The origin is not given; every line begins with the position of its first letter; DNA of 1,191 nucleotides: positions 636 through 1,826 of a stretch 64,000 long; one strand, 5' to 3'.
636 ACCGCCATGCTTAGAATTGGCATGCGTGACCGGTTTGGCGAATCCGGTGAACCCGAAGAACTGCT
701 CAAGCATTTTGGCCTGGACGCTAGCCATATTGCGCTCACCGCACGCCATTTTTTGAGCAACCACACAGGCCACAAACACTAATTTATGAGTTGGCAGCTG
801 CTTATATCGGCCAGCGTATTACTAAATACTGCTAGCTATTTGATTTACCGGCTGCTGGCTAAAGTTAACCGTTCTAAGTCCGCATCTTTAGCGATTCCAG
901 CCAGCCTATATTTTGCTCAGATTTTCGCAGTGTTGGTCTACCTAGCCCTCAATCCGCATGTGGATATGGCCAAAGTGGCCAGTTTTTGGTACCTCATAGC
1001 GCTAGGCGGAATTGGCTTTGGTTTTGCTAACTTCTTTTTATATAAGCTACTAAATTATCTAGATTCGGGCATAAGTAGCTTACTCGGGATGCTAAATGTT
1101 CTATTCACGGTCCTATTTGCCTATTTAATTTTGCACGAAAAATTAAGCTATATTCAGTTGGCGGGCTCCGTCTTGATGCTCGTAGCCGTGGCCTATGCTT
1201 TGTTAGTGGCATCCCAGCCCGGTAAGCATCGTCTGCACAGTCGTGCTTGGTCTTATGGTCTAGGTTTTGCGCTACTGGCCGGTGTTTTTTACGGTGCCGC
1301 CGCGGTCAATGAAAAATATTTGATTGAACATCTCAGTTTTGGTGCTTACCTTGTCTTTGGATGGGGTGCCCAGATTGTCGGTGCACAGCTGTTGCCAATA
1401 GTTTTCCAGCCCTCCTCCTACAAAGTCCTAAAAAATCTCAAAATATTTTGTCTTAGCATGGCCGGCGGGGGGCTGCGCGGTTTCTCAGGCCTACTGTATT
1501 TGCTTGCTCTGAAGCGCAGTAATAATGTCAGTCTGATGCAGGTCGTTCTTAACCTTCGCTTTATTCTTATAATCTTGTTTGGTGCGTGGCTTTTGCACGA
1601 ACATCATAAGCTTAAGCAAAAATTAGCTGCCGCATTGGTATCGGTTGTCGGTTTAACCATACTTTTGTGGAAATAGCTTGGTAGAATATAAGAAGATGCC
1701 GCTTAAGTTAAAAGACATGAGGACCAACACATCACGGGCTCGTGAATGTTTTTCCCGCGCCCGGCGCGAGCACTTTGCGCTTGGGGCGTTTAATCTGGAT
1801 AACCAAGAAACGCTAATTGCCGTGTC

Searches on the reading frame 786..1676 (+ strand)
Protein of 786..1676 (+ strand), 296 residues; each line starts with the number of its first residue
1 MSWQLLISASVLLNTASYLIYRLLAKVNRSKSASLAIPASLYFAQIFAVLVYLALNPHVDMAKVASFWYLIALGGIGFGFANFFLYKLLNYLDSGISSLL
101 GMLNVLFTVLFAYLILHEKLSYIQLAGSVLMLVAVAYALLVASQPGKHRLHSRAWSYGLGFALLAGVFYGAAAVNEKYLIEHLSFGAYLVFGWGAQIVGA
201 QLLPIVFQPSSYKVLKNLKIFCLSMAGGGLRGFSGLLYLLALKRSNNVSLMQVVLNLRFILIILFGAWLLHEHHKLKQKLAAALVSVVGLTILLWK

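Call 57: find_encoding_contigs(protein=window:786-1676:+, flank=10000, max_places=2)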
Protein window:786-1676:+ (296 aa): 15 contigs read that carry it; 2 places shown.
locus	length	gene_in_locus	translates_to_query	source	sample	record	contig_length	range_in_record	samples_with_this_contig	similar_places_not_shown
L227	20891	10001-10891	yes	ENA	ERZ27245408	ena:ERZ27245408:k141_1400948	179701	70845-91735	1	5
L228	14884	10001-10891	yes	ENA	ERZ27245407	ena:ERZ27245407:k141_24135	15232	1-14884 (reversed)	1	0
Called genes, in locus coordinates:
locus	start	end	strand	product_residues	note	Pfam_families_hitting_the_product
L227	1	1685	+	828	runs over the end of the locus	PF01588:tRNA_bind, PF03483:B3_4, PF03484:B5, PF17759:tRNA_synthFbeta, PF03147:FDX-ACB (weak)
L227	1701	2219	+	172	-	PF00254:FKBP_C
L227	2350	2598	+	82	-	PF00462:Glutaredoxin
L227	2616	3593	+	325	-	PF00890:FAD_binding_2 (faint), PF01266:DAO (faint), PF07992:Pyr_redox_2, PF13738:Pyr_redox_3, PF00070:Pyr_redox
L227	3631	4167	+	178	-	PF00719:Pyrophosphatase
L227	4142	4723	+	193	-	PF00293:NUDIX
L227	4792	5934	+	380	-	PF00044:Gp_dh_N, PF02800:Gp_dh_C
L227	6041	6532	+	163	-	PF02502:LacAB_rpiB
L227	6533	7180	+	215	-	PF00834:Ribul_P_3_epim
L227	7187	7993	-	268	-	-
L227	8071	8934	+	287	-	PF13292:DXP_synthase_N (weak), PF00456:Transketolase_N, PF00676:E1_dh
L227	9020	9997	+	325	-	PF02779:Transket_pyr, PF02780:Transketolase_C, PF22613:Transketolase_C_1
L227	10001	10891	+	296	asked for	PF00892:EamA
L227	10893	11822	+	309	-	PF01116:F_bP_aldolase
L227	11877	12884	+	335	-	PF00294:PfkB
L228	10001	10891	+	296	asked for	PF00892:EamA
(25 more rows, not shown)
